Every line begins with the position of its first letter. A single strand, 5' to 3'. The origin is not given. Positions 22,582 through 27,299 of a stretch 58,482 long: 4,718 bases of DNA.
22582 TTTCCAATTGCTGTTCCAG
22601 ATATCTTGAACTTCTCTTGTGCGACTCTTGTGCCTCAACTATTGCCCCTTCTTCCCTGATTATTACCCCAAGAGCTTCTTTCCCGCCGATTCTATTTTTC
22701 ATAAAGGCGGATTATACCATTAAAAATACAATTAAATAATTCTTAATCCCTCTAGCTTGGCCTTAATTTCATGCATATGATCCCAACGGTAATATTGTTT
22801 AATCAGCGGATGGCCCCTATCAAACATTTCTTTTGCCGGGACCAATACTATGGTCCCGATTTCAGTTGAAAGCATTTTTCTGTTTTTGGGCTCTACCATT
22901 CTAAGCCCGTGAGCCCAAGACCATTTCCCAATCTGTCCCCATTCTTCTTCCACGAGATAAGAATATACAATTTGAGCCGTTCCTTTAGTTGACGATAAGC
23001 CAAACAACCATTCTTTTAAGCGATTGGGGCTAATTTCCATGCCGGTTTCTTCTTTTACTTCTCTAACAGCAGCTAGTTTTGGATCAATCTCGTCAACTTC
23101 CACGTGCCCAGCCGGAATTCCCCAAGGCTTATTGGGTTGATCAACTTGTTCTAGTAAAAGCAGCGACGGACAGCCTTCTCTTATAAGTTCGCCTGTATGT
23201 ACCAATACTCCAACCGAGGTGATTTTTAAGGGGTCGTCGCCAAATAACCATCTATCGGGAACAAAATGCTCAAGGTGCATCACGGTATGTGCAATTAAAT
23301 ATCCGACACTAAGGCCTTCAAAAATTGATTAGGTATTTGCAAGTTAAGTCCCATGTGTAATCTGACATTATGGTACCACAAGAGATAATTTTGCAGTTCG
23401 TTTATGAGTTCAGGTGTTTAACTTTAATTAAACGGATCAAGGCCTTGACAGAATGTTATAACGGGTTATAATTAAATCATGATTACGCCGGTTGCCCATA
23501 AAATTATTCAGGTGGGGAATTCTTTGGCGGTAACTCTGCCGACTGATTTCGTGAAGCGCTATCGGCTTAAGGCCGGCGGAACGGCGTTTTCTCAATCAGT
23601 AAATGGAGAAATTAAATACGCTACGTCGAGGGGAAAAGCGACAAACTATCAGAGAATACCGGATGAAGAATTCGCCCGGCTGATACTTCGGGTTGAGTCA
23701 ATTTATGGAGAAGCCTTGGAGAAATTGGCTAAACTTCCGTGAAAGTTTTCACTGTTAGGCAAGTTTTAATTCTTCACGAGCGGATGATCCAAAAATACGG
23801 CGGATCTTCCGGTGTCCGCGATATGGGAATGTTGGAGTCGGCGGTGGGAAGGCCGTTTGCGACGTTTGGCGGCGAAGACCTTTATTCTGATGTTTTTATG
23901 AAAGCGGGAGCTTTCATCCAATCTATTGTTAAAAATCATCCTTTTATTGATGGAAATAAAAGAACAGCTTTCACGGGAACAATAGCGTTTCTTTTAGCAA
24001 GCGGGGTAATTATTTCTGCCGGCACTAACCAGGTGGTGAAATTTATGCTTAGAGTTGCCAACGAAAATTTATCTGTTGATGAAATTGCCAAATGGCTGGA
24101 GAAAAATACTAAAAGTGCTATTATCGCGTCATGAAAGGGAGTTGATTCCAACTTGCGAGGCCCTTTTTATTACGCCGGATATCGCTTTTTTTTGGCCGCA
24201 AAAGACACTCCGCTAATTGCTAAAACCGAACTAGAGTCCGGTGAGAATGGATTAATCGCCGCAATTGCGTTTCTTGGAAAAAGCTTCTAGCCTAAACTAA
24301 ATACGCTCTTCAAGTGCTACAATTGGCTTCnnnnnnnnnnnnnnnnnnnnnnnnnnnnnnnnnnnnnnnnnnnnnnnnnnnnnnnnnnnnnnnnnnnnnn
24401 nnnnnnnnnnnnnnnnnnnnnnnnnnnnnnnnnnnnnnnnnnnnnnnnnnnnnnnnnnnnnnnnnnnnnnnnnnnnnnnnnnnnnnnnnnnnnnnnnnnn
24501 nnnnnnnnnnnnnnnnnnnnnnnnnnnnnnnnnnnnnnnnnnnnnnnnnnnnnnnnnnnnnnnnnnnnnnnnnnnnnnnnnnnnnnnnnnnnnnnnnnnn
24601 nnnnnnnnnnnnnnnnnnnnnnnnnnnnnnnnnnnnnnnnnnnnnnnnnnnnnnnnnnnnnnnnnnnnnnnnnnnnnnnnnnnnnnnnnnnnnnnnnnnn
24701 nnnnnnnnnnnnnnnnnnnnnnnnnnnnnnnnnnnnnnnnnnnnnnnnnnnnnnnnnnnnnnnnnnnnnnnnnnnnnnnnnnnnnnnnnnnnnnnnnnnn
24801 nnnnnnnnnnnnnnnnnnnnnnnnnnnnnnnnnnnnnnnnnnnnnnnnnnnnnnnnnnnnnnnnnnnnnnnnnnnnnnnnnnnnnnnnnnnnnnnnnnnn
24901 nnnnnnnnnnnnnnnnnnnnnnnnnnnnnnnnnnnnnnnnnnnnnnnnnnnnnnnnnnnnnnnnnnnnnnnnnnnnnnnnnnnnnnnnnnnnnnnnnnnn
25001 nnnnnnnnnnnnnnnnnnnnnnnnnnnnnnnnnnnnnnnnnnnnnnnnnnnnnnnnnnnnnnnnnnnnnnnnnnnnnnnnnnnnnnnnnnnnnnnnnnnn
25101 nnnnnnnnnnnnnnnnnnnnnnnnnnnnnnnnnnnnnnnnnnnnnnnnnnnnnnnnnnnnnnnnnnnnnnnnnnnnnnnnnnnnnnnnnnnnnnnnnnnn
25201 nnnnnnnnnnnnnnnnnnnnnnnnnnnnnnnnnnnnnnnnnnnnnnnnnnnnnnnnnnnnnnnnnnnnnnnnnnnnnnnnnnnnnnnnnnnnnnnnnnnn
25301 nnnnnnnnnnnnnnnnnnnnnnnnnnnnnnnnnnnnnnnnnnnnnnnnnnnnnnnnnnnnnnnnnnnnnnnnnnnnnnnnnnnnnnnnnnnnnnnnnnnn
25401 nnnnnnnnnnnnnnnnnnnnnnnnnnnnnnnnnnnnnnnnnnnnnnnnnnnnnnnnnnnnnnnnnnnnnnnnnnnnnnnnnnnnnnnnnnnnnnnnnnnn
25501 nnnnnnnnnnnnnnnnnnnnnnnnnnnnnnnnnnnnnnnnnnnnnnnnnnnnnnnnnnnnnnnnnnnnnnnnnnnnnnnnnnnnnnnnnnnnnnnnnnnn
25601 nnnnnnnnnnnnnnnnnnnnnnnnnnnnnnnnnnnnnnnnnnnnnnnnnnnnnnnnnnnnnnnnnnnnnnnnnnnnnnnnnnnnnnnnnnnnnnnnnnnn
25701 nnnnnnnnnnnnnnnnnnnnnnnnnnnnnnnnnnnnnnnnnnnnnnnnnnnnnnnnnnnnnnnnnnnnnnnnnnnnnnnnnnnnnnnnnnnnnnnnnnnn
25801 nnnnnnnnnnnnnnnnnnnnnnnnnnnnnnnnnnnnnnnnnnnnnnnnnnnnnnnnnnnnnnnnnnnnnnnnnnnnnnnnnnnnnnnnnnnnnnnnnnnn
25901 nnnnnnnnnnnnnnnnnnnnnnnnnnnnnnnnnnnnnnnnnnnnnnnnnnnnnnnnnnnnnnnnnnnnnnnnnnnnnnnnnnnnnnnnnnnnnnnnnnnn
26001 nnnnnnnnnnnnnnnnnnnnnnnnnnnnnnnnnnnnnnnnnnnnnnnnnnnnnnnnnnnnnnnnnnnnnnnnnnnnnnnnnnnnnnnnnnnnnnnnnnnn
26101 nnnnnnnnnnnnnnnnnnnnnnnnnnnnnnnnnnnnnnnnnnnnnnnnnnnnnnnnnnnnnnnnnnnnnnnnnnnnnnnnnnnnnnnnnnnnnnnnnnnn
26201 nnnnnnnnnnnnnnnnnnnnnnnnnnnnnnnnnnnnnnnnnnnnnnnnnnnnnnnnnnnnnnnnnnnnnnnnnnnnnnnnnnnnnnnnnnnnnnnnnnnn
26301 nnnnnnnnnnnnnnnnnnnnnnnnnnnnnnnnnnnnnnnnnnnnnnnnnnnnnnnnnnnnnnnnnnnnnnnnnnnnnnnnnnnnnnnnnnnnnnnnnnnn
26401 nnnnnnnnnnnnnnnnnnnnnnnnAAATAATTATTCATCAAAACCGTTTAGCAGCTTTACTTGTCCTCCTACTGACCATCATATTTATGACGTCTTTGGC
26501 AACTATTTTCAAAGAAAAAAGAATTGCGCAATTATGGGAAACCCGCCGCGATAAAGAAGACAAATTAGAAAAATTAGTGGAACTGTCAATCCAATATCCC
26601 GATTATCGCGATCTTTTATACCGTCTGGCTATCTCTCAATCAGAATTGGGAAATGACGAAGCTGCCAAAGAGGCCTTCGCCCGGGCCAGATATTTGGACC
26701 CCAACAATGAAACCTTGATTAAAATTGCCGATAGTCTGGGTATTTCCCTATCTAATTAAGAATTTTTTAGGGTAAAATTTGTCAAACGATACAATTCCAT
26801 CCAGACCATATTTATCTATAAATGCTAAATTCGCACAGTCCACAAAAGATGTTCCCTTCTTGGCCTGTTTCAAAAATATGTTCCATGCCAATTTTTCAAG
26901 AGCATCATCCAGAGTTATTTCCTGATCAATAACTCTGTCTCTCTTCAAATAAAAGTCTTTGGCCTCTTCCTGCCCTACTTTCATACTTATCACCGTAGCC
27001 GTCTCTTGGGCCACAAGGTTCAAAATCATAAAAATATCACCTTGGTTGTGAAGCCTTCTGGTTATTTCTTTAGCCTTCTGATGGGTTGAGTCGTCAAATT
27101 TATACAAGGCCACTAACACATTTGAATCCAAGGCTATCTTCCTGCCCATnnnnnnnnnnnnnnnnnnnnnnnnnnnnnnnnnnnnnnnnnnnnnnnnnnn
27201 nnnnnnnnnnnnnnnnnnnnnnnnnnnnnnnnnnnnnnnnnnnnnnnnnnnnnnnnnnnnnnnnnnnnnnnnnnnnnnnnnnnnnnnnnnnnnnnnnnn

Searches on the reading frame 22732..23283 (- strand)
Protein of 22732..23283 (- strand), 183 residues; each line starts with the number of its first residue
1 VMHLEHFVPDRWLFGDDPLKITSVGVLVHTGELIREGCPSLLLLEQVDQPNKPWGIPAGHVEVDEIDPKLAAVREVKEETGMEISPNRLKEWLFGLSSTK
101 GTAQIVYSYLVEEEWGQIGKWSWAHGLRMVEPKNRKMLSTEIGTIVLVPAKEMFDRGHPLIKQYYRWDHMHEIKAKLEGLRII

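Call 29: search_protein_families(library=pfam, proteins=[window:22732-23283:-], max_evalue=0.001)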
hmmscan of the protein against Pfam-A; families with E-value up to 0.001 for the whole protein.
window:22732-23283:- (183 aa): 1 family
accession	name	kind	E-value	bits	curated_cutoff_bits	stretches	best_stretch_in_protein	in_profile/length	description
PF00293.34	NUDIX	-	1.9e-12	47.8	21.1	1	24-110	6-92/134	NUDIX domain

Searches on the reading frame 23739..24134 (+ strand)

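Call 29: search_protein_families(library=pfam, proteins=[window:23739-24134:+], max_evalue=0.001)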
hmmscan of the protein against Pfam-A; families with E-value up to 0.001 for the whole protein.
window:23739-24134:+ (131 aa): 1 family
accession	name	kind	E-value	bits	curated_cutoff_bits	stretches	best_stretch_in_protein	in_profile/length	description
PF02661.23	Fic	-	1.2e-18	68.2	24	1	4-85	2-93/93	Fic/DOC family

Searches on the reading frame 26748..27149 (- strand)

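Call 29: search_protein_families(library=pfam, proteins=[window:26748-27149:-], max_evalue=0.001)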
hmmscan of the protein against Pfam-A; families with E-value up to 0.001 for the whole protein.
window:26748-27149:- (133 aa): 2 families
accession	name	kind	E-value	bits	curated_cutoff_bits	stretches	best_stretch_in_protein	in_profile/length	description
PF01850.27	PIN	-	4.7e-09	37.3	23.6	1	5-124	1-112/120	PIN domain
PF18476.7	PIN_8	-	0.00024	21.5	26.1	1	5-51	2-45/227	PIN like domain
